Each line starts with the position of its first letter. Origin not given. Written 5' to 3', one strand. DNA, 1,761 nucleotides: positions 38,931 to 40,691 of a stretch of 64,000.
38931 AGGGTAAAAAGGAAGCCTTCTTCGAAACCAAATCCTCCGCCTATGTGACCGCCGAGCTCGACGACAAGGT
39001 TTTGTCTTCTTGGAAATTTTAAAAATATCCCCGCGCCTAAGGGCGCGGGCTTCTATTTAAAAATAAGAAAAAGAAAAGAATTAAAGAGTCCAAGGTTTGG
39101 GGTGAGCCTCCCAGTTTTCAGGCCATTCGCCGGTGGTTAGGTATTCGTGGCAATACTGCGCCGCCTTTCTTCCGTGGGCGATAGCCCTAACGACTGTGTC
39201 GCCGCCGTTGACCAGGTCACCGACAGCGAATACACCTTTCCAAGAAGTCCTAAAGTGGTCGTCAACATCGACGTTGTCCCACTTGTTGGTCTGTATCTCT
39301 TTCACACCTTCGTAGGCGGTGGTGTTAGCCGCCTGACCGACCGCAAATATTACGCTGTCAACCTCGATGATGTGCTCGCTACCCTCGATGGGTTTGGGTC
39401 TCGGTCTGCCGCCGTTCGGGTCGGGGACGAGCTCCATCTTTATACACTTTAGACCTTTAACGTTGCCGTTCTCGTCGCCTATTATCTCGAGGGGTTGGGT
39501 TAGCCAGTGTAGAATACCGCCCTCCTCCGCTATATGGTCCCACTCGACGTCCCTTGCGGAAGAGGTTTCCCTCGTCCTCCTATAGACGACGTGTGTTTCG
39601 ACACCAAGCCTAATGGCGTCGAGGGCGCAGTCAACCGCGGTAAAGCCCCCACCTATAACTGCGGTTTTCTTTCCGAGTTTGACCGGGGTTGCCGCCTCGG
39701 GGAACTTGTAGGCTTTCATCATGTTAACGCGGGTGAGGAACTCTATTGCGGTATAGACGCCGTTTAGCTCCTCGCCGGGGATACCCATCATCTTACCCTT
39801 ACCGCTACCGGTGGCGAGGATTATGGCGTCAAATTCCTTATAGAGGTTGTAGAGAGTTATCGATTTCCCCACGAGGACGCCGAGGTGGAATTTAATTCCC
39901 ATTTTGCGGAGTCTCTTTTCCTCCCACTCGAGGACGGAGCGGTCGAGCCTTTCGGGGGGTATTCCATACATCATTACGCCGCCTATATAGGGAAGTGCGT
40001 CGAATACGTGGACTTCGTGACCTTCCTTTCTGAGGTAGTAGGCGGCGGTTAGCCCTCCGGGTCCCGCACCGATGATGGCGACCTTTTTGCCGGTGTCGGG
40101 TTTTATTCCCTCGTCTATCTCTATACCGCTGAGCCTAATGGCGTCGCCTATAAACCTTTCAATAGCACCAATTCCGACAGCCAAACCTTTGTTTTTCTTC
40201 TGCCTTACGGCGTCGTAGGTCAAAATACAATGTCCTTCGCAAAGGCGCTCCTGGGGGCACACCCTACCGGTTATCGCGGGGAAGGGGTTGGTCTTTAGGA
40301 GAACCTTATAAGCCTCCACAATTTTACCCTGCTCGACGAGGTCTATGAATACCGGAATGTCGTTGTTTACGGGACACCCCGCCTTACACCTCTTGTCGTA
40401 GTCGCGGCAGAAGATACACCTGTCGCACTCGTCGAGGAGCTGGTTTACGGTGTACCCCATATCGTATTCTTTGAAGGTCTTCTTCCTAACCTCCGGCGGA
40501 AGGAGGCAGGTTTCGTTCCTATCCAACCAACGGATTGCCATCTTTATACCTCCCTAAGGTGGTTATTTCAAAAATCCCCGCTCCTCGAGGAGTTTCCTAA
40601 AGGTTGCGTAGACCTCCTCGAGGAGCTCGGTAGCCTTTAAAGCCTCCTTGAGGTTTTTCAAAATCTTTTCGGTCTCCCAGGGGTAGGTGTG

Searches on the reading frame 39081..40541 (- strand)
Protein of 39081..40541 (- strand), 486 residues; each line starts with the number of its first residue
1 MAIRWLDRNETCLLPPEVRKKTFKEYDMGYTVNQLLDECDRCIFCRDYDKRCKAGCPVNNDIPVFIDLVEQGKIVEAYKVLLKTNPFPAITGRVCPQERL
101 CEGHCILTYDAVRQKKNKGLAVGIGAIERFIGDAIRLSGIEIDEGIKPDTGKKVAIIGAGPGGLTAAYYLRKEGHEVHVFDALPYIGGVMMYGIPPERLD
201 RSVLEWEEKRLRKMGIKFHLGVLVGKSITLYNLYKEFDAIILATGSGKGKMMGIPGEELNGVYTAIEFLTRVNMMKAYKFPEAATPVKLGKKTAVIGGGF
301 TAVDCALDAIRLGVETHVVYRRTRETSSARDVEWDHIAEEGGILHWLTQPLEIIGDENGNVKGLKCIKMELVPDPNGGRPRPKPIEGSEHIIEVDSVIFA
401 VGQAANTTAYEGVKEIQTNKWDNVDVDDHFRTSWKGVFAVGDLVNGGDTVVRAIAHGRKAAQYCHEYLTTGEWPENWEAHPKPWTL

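Call 63: search_protein_families(library=pfam, proteins=[window:39081-40541:-], max_evalue=0.001)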
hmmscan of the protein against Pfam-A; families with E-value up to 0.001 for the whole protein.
window:39081-40541:- (486 aa): 13 families
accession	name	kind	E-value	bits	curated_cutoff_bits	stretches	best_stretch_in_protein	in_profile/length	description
PF07992.20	Pyr_redox_2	-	1.2e-40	140.2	26.1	1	152-457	1-291/291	Pyridine nucleotide-disulphide oxidoreductase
PF14691.11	Fer4_20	-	3.5e-32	111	25.8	1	19-136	1-109/113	Dihydroprymidine dehydrogenase domain II, 4Fe-4S cluster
PF00070.33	Pyr_redox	-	7.1e-16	58.9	22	2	292-365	1-78/82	Pyridine nucleotide-disulphide oxidoreductase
PF13450.12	NAD_binding_8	-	3.3e-11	43.7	21.9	1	156-190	1-35/68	NAD(P)-binding Rossmann-like domain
PF13738.12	Pyr_redox_3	-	1.3e-10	41.5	30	1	240-330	128-204/305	Pyridine nucleotide-disulphide oxidoreductase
PF01266.30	DAO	-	1.5e-08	35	27.9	1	153-187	1-35/353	FAD dependent oxidoreductase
PF12831.13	FAD_oxidored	-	1.9e-07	31.2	27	1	154-193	2-41/416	FAD dependent oxidoreductase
PF00890.30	FAD_binding_2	-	5.8e-07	29.5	20.4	1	154-188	2-36/414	FAD binding domain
PF01946.23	Thi4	-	4.3e-05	23.3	26.2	1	153-193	19-60/235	Thi4 family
PF03486.20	HI0933_like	-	0.00011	22.2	50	1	153-187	2-36/244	HI0933-like protein Rossmann domain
PF01494.25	FAD_binding_3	-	0.00021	21.1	22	0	153-182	3-32/349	FAD binding domain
PF01134.28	GIDA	-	0.00041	20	22.1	0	153-180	1-28/391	Glucose inhibited division protein A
PF01262.27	AlaDh_PNT_C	-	0.0005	20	23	0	152-182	29-59/214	Alanine dehydrogenase/PNT, C-terminal domain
